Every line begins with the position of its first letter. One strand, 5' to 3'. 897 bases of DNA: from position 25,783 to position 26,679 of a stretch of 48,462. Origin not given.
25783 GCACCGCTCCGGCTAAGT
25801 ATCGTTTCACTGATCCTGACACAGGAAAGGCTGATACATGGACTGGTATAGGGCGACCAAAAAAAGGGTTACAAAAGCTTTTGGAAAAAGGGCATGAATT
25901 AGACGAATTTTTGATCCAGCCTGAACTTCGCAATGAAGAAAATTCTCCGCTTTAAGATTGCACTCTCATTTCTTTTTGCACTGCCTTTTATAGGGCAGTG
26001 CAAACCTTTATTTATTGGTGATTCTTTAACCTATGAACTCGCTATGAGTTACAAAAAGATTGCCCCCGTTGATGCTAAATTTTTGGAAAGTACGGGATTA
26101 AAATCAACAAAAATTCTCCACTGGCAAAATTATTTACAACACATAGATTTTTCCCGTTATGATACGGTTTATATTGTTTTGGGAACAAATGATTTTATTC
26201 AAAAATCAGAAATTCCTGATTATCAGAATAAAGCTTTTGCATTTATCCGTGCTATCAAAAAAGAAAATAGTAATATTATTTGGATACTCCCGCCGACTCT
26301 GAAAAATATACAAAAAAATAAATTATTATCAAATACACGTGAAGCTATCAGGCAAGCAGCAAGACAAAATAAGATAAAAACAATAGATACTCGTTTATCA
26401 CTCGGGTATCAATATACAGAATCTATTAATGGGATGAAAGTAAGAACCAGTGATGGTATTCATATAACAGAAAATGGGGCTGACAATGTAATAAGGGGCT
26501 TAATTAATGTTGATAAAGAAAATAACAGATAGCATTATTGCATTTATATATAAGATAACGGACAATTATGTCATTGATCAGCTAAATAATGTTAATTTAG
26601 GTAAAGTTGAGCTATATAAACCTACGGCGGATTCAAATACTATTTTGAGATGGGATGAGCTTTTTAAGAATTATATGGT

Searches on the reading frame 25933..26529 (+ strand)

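Call 25: search_protein_families(library=pfam, proteins=[window:25933-26529:+], max_evalue=0.00001)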
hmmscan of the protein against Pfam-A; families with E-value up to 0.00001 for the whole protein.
window:25933-26529:+ (199 aa): 2 families
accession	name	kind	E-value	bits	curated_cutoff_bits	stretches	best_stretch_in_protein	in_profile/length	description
PF04311.20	DUF459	-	1.7e-16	60.6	27.2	1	26-188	3-192/197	Protein of unknown function (DUF459)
PF13472.12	Lipase_GDSL_2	-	1.5e-08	35.8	32.9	1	27-183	1-176/178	GDSL-like Lipase/Acylhydrolase family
